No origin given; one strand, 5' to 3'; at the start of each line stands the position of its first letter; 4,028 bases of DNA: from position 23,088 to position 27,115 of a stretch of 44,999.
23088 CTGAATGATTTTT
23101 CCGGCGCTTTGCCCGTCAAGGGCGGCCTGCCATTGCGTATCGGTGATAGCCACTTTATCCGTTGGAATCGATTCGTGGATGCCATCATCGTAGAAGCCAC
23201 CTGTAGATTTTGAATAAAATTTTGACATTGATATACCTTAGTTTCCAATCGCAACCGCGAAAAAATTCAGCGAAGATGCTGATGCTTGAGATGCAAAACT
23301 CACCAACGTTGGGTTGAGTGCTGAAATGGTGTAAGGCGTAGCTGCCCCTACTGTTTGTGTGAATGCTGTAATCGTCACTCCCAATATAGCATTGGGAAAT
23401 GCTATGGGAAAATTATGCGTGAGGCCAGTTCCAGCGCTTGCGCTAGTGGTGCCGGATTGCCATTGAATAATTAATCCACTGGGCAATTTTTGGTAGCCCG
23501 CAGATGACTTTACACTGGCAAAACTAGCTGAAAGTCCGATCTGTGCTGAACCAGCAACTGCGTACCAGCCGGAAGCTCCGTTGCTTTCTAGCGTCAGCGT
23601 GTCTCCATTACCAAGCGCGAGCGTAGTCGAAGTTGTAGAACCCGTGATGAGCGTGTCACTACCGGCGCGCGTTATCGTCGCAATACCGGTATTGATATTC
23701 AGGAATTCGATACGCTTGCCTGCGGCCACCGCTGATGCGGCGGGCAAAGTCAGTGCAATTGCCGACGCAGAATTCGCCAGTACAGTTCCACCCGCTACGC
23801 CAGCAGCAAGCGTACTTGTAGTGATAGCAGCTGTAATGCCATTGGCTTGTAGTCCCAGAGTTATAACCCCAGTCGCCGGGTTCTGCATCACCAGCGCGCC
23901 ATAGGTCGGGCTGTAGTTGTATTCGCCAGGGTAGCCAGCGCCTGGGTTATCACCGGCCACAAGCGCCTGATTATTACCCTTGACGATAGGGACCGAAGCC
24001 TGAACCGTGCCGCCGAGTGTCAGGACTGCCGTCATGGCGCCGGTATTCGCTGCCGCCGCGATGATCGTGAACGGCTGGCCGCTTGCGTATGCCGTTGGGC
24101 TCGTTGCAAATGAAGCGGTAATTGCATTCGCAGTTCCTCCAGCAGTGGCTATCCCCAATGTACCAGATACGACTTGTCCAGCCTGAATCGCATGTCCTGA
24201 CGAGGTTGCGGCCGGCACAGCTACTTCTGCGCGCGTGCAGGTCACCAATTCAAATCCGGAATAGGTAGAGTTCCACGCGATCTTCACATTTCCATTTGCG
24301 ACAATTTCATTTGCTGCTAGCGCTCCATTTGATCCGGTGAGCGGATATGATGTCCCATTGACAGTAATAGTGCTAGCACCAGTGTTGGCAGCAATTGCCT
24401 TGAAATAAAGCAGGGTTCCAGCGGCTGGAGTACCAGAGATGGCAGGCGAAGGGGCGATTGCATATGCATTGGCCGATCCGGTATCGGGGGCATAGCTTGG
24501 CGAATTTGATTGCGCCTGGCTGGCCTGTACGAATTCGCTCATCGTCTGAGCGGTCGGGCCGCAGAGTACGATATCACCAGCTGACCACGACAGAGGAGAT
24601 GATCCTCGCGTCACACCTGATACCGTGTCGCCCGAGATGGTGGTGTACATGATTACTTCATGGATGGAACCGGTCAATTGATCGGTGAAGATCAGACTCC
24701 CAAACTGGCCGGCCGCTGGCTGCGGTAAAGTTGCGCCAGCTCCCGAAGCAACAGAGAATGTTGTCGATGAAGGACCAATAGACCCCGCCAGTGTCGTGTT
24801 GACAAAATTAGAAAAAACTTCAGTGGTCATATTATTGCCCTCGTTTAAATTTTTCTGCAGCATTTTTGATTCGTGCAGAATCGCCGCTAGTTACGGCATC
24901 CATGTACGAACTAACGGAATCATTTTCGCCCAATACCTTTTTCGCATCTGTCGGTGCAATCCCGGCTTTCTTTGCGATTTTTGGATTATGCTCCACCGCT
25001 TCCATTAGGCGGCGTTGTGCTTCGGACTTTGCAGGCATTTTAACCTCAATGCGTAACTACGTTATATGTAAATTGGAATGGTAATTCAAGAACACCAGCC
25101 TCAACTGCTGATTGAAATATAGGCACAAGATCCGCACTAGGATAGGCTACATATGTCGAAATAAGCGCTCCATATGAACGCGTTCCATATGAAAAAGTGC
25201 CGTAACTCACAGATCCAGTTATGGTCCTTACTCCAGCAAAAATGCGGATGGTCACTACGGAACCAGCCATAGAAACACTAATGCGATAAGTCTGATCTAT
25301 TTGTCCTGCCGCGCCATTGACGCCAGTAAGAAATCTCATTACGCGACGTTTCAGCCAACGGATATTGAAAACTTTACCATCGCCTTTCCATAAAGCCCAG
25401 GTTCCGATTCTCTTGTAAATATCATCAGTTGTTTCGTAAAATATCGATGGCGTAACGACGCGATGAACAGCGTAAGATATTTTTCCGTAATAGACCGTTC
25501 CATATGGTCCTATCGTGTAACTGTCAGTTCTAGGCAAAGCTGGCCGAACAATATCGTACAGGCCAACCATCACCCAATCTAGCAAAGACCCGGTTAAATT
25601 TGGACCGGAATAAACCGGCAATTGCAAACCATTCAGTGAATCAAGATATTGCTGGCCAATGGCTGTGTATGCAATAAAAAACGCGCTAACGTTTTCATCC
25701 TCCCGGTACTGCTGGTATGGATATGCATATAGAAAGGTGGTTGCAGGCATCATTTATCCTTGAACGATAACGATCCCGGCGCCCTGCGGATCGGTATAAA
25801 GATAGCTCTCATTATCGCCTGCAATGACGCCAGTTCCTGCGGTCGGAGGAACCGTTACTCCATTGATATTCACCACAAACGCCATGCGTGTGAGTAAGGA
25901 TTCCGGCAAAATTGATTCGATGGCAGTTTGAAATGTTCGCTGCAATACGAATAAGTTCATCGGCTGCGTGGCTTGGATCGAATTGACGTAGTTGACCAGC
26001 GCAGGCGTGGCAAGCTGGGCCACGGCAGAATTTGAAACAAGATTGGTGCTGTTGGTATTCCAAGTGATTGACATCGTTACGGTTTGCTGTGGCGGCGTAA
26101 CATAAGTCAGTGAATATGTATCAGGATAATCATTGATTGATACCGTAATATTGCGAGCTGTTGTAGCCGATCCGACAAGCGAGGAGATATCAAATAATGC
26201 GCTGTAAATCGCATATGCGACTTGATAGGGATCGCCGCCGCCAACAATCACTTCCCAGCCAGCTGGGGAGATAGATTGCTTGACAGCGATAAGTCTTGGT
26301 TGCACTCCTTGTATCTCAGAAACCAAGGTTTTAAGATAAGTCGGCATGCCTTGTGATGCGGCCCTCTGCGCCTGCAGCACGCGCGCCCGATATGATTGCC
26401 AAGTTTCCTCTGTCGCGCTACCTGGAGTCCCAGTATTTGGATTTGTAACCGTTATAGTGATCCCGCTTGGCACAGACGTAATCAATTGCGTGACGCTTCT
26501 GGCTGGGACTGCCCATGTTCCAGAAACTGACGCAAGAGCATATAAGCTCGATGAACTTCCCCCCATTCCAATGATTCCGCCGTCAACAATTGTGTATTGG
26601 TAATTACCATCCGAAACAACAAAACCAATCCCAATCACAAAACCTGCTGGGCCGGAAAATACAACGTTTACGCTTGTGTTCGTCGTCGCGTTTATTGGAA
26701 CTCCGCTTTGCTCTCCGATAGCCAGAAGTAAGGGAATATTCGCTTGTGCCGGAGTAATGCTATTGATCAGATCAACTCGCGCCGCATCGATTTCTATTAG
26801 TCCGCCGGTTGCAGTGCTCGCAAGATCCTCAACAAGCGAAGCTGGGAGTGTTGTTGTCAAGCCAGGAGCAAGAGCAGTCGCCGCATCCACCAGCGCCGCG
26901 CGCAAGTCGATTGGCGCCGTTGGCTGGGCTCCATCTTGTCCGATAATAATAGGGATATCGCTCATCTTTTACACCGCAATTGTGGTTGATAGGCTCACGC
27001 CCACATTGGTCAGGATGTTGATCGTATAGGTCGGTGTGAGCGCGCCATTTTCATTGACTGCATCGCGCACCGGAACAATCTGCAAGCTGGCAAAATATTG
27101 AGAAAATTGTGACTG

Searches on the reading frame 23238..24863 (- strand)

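Call 66: search_protein_families(library=phrogs, proteins=[window:23238-24863:-], max_evalue=0.0001)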
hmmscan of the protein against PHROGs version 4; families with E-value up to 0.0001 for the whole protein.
window:23238-24863:- (541 aa): 5 families
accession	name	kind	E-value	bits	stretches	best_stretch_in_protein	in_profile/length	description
phrog_4209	-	tail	2.2e-21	77.3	1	120-537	150-404/406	tail fiber protein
phrog_11518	-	tail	7.3e-18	65.2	1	342-531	444-630/812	tail fiber protein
phrog_25419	-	unknown function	1.9e-11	44.5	1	221-305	106-195/282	-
phrog_6427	-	unknown function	4.6e-09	36.2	1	15-183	4-171/675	-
phrog_2557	-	head and packaging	1.6e-06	28.1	1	329-540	326-532/534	virion structural protein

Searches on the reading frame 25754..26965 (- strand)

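Call 66: search_protein_families(library=phrogs, proteins=[window:25754-26965:-], max_evalue=0.0001)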
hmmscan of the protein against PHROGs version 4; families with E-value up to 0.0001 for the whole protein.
window:25754-26965:- (403 aa): 1 family
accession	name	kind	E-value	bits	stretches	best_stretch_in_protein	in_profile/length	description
phrog_6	-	tail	1e-26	94.7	1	8-334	62-352/548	baseplate wedge subunit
